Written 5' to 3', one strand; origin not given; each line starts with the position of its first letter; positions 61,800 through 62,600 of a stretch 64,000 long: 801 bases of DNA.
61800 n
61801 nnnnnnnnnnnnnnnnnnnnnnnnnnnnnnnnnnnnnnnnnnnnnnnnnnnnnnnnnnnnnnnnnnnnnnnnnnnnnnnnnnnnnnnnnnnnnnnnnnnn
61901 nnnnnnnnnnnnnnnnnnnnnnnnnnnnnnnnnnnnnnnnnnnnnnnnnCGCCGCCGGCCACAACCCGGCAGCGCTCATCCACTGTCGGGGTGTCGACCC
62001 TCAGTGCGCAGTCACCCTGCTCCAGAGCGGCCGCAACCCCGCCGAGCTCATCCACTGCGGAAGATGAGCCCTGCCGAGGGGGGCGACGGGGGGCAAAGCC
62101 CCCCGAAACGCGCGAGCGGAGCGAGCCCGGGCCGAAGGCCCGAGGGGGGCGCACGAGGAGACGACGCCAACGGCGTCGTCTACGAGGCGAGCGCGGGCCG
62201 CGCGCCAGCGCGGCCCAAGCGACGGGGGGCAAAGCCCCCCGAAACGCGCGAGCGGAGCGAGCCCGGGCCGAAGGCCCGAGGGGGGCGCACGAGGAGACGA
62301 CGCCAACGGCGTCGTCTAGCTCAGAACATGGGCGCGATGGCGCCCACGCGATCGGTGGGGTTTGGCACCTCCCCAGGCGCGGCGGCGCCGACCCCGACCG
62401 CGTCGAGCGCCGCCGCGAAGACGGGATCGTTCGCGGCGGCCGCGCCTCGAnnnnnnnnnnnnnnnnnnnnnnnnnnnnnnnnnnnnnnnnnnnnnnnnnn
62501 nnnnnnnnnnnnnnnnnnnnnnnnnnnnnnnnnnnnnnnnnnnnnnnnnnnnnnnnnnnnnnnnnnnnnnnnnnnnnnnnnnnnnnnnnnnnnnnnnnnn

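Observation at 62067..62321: Perfect 98-bp direct repeat pair, each with three stem-loops, between convergent genes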

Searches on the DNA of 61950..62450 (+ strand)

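Call 45: search_rna_families(source=window, start=61950, end=62450, threshold=evalue, max_evalue=10)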
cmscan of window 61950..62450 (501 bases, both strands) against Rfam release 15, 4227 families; matches with E-value up to 10: 7.
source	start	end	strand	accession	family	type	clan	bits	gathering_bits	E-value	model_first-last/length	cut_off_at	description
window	62083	62113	+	RF02794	Pab19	Gene; snRNA; snoRNA; HACA-box;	-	19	55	1.1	50-79/102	no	Pab19 RNA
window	62219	62249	+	RF02794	Pab19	Gene; snRNA; snoRNA; HACA-box;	-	19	55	1.1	50-79/102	no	Pab19 RNA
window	62409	62440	+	RF02790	sodF_sRNA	Gene; sRNA;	-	15.7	46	6.6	57-85/90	no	sodF sRNA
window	62088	62111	+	RF01785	blv_FSE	Cis-reg; frameshift_element;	-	15.2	34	4.1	1-27/27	no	ribosomal frameshift site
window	62224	62247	+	RF01785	blv_FSE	Cis-reg; frameshift_element;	-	15.2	34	4.1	1-27/27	no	ribosomal frameshift site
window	61950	61996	-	RF04081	mir-1992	Gene; miRNA;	-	12.8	70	9.9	1-51/75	3'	mir-1992 microRNA precursor family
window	62223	62244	-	RF02423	Bp1_781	Gene; sRNA;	-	8.6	80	8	202-223/230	no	Burkholderia sRNA Bp1_Cand871_SIPHT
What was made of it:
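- On Any Rfam 15 RNA family: In 61950-62450 the best match is 19 bits against a threshold of 55 (call 45).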

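Call 55: build_rna_model(alignment_id=A1, structure=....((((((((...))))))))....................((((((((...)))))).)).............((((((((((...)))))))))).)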
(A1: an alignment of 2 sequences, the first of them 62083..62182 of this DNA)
Model R1 built from alignment A1 (2 sequences, 100 columns); structure: as given.
model positions 100; base pairs 26; branch points 2; effective number of sequences 0.64; information 0.589 bits per position. Calibrated on 0.2 Mb of random sequence (short: E-values are rough).
structure used (alignment columns):
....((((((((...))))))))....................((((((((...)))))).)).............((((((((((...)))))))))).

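Call 56: search_with_rna_model(model_id=R1, sources=[window, L001, L020, L021, L022, L023], max_evalue=10)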
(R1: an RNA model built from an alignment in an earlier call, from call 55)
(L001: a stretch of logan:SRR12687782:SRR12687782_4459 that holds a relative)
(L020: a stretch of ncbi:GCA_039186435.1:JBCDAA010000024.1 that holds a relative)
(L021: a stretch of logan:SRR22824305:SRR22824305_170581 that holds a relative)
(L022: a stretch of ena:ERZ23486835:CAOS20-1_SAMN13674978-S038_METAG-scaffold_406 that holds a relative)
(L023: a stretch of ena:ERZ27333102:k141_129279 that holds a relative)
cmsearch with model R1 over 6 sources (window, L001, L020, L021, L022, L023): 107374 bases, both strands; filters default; matches with E-value up to 10: 58.
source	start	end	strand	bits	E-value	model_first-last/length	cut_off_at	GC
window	62083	62182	+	115.8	2.1e-20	1-100/100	no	0.76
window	62219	62318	+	115.8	2.1e-20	1-100/100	no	0.76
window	62158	62245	-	26.1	0.0026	1-100/100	no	0.76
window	62294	62376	-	20.5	0.031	1-100/100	no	0.67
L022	12552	12642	-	16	0.22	1-100/100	no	0.69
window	3879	3976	-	15.4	0.28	1-100/100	no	0.73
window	21890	21969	-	13.6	0.61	1-100/100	no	0.71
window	50590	50670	+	13.6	0.62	1-100/100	no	0.72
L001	5663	5724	+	13.6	0.62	1-100/100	no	0.71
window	13703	13782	+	13.1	0.77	1-100/100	no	0.74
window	35462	35563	-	13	0.81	1-100/100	no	0.73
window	62595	62662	-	12.9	0.85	1-100/100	no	0.65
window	55633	55714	+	12.5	1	1-100/100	no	0.77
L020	766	850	-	12.3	1.1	1-100/100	no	0.68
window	28778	28859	+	11.9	1.3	1-100/100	no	0.74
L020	3631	3700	-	11.5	1.6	1-100/100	no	0.7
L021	1042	1111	-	11.5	1.6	1-100/100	no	0.7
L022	2736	2836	+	11.3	1.7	1-100/100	no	0.67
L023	2642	2742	+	11.3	1.7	1-100/100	no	0.67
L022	11916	12015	+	11.1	1.8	1-100/100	no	0.69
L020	5134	5227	-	11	1.9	1-100/100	no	0.67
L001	4058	4163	-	10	3.1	1-100/100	no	0.68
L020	5230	5296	-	9.5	3.7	1-100/100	no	0.72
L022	7450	7531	+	9.5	3.8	1-100/100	no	0.71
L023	7356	7437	+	9.5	3.8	1-100/100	no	0.71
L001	967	1032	-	8.7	5.4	1-100/100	no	0.73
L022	3534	3601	-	8.3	6.4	1-100/100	no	0.71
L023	3440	3507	-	8.3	6.4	1-100/100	no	0.71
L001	6250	6276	-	8.2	6.6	36-63/100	no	0.7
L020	2352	2436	-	7.9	7.6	1-100/100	no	0.74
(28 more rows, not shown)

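Call 61: search_dna_similar(query=window:62060-62330:+, collection=plasmids, mode=distant, max_evalue=0.01)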
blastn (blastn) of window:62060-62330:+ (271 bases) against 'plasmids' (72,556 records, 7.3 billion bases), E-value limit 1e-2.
Records with a match: 2; places in all: 2; records where one place covers at least 80% of the query: 0.
Best place of each record, by identity: 80-90% 2.
By first word of the organism name: Clavibacter 2.
By predicted mobility (MOB-suite, as given by PLSDB): non-mobilizable 2.
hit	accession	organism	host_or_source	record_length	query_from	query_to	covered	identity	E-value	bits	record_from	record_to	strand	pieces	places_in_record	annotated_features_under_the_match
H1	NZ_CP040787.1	Clavibacter phaseoli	Bean seeds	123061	100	135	13%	88.9%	5e-3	48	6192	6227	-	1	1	hypothetical protein | helix-turn-helix transcriptional regulator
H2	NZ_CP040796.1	Clavibacter phaseoli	Tomato,Cell culture,Tomato seed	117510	100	135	13%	88.9%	5e-3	48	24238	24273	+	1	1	hypothetical protein | helix-turn-helix transcriptional regulator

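Call 62: search_dna_similar(query=window:62060-62330:+, collection=phages, mode=distant, max_evalue=0.01)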
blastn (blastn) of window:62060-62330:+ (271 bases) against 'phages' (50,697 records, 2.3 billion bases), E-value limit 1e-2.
No match.
